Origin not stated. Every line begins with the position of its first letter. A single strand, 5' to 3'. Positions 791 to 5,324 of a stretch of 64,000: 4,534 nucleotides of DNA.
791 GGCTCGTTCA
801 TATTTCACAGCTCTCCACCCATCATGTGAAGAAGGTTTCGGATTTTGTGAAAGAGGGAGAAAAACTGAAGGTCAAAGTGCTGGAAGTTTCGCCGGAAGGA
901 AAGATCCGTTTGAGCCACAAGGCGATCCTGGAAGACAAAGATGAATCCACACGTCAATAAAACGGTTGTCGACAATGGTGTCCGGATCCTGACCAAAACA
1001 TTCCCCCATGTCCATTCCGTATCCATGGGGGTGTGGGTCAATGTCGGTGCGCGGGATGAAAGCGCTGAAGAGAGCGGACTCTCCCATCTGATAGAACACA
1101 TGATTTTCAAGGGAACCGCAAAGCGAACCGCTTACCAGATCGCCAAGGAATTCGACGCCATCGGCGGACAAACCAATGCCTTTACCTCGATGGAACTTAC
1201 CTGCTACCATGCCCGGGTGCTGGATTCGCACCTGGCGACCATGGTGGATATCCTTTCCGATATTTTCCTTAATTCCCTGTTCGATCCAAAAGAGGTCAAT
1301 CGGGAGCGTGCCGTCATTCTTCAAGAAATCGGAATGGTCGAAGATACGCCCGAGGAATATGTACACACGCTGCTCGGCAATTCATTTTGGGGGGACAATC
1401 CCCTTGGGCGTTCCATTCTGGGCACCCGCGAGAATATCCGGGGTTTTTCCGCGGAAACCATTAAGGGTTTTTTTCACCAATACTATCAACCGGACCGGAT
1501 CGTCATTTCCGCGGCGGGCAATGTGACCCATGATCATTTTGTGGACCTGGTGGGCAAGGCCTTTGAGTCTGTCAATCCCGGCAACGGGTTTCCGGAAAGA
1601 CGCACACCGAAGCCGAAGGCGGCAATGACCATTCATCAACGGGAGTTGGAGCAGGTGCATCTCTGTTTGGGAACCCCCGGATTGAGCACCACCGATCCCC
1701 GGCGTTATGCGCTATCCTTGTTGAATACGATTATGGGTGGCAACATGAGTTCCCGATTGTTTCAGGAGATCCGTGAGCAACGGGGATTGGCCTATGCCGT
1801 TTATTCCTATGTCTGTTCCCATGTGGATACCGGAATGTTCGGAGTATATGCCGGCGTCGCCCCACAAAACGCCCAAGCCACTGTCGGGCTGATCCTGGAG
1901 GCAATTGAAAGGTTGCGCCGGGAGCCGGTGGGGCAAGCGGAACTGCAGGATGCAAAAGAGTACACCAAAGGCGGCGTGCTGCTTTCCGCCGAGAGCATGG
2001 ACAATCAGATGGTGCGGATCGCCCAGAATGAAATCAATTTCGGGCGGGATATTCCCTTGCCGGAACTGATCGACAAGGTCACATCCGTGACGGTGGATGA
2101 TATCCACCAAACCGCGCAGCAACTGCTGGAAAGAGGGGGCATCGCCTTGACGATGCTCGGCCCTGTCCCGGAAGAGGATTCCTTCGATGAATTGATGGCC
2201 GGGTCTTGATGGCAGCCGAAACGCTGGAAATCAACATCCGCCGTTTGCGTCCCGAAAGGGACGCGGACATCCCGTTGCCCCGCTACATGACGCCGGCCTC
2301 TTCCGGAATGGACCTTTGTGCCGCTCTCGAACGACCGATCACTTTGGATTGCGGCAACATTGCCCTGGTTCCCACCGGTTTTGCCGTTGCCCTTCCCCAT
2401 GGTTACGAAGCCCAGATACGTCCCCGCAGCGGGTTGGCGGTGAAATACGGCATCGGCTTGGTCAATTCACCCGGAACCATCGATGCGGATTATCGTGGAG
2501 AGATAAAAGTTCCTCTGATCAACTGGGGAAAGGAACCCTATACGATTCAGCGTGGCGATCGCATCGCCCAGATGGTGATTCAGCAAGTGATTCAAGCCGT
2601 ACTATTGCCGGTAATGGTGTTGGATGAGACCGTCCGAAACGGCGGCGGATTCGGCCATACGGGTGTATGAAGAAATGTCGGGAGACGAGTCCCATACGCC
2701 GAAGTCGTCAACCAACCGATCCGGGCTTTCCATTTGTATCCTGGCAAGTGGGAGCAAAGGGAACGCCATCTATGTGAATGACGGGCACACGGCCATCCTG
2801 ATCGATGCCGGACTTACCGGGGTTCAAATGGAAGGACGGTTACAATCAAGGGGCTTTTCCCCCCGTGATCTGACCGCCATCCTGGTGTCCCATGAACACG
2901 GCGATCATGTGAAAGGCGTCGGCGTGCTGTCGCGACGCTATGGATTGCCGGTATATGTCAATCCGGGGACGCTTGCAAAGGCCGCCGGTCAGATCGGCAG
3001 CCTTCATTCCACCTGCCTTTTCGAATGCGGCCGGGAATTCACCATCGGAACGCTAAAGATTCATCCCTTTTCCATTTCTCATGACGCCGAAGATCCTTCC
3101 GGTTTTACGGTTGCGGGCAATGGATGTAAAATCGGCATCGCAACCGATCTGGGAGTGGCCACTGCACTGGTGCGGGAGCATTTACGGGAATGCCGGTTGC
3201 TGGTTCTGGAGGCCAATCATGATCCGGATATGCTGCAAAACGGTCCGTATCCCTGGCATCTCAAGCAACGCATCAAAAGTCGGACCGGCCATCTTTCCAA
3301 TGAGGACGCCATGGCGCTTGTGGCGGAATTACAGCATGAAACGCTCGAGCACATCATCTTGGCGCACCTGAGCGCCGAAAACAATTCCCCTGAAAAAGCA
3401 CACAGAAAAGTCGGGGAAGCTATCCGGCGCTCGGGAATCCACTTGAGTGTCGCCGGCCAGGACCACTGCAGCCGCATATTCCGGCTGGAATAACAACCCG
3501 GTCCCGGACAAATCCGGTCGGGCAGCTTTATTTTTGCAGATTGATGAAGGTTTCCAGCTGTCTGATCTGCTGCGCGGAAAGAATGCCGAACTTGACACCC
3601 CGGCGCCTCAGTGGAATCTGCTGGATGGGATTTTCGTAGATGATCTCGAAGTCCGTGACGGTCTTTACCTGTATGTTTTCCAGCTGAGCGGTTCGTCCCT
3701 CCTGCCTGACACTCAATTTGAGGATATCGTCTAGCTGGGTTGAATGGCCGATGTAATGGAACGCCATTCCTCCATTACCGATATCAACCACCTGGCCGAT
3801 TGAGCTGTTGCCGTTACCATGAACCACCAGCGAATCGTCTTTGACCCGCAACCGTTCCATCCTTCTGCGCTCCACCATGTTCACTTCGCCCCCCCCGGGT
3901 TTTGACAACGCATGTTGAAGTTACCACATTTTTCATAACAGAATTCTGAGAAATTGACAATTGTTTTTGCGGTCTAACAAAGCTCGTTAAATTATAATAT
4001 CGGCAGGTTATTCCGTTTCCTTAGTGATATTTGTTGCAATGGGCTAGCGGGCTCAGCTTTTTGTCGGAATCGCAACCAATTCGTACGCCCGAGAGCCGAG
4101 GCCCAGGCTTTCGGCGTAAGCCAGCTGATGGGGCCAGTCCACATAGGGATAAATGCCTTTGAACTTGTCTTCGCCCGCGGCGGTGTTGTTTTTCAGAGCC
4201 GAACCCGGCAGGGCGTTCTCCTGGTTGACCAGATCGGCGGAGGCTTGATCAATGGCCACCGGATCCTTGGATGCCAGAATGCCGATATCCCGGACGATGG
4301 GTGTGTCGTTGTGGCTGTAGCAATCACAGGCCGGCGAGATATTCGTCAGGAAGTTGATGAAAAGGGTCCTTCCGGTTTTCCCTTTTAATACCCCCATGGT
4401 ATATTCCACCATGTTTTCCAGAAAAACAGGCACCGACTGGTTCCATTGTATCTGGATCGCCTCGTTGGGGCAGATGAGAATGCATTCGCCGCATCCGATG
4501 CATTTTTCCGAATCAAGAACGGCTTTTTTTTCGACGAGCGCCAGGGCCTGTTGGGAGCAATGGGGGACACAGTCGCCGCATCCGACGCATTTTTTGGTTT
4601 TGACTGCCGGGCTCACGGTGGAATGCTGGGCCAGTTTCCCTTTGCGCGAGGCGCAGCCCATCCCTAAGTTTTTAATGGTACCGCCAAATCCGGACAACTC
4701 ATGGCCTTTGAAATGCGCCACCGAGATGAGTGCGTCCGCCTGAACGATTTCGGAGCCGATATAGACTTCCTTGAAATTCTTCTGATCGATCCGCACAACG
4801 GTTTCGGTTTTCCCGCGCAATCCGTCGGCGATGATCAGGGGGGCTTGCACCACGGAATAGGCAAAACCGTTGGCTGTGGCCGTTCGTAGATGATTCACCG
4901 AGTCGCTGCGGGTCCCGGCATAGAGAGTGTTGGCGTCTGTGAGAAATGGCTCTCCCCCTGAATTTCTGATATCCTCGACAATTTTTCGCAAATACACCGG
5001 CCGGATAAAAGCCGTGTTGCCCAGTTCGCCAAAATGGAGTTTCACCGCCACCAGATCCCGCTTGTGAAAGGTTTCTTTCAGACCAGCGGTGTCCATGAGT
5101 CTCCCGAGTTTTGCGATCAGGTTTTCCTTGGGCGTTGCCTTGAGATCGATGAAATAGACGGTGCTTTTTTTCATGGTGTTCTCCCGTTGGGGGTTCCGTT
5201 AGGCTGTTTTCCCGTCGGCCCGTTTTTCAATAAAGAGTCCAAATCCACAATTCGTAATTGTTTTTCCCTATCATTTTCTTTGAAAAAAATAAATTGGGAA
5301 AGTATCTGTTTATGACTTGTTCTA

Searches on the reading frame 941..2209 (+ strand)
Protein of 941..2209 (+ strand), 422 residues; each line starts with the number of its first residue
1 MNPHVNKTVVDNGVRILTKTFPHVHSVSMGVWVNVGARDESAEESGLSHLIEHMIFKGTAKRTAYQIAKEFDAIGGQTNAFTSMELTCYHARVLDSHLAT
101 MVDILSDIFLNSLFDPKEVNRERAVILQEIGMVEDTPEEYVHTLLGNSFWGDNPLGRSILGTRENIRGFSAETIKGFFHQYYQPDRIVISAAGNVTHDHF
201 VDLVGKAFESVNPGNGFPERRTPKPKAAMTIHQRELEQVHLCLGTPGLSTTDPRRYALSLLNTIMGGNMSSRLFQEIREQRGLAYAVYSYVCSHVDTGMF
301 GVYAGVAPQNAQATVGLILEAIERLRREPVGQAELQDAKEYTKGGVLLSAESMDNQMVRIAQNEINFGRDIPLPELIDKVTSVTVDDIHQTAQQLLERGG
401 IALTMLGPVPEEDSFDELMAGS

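Call 48: search_protein_families(library=pfam, proteins=[window:941-2209:+], max_evalue=0.01)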
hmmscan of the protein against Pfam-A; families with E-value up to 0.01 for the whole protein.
window:941-2209:+ (422 aa): 2 families
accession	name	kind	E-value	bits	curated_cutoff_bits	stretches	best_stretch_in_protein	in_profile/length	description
PF05193.26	Peptidase_M16_C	-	2.9e-44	151.5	23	1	169-340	2-179/181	Peptidase M16 inactive domain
PF00675.25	Peptidase_M16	-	2.6e-42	144.7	22.3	1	16-162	2-148/149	Insulinase (Peptidase family M16)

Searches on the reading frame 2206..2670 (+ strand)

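Call 48: search_protein_families(library=pfam, proteins=[window:2206-2670:+], max_evalue=0.01)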
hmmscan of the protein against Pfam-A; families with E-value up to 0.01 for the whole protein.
window:2206-2670:+ (154 aa): 2 families
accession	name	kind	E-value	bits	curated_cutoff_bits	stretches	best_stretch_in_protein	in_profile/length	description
PF00692.24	dUTPase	-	8e-28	97.2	22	1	22-153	3-129/129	dUTPase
PF22769.1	DCD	-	7.9e-10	39.5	27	1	42-127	68-152/153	dCTP deaminase-like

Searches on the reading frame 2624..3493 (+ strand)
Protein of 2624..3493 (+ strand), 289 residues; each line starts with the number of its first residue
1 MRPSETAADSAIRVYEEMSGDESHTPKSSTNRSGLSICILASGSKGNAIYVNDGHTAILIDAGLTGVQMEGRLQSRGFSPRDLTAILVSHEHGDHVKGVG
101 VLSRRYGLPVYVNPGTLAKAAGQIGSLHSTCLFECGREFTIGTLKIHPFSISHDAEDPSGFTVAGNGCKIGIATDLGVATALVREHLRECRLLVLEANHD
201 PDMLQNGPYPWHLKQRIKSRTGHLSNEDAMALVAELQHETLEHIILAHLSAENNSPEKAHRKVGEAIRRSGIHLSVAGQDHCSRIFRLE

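Call 48: search_protein_families(library=pfam, proteins=[window:2624-3493:+], max_evalue=0.01)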
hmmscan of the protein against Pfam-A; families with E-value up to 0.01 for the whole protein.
window:2624-3493:+ (289 aa): 2 families
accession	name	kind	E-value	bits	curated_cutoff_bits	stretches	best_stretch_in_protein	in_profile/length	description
PF12706.13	Lactamase_B_2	-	8.4e-22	78.2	27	1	57-240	2-194/200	Beta-lactamase superfamily domain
PF00753.33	Lactamase_B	-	6.6e-15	56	22.7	1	45-120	5-81/196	Metallo-beta-lactamase superfamily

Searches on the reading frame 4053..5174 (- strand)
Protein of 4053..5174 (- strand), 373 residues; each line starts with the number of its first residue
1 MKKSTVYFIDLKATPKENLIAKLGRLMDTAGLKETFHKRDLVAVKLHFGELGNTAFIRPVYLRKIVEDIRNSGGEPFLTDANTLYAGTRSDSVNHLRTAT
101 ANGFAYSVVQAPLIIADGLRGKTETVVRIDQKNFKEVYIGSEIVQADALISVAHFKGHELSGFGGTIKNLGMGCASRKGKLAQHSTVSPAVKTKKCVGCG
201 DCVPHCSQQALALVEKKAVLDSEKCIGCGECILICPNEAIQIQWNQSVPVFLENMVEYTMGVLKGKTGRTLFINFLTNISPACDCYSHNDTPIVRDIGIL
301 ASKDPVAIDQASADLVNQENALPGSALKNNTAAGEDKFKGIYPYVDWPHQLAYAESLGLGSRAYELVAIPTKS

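Call 48: search_protein_families(library=pfam, proteins=[window:4053-5174:-], max_evalue=0.01)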
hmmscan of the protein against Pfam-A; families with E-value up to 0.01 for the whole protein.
window:4053-5174:- (373 aa): 14 families
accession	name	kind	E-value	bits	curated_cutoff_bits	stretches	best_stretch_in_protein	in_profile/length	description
PF04015.17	DUF362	-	6.8e-52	176.9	24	1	42-314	1-200/200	Domain of unknown function (DUF362)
PF00037.32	Fer4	-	1.3e-11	44.3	21.1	2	219-241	2-24/24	4Fe-4S binding domain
PF14697.11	Fer4_21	-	1.1e-10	41.9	35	2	191-241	3-58/59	4Fe-4S dicluster domain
PF12838.12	Fer4_7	-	4.3e-10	40.3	27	1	195-239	1-52/52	4Fe-4S dicluster domain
PF12837.12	Fer4_6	-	7.3e-10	38.8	25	2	221-240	5-24/24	4Fe-4S binding domain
PF12797.12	Fer4_2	-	2e-08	34.1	24.5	2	218-236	3-21/22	4Fe-4S binding domain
PF13187.11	Fer4_9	-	3.6e-08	33.7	27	2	195-240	1-52/52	4Fe-4S dicluster domain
PF13237.11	Fer4_10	-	4.6e-08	33.3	25.5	1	192-236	5-53/53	4Fe-4S dicluster domain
PF25160.1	LdpA_Fe-S-bd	-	1.2e-07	31.8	27.6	2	206-242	13-45/49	LdpA Fe-S cluster-binding domain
PF09861.14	Lar_N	-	2.3e-05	24.1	23.3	1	135-187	143-195/204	Lactate racemase N-terminal domain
PF13484.11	Fer4_16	-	7.1e-05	23.9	30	0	224-243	1-20/66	4Fe-4S double cluster binding domain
PF17179.9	Fer4_22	-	0.00022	22.4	27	0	220-237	76-93/95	4Fe-4S dicluster domain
PF12800.12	Fer4_4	-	0.00037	21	24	1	223-237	2-16/17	4Fe-4S binding domain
PF12798.12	Fer4_3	-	0.0044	18.2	27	0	225-239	1-15/15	4Fe-4S binding domain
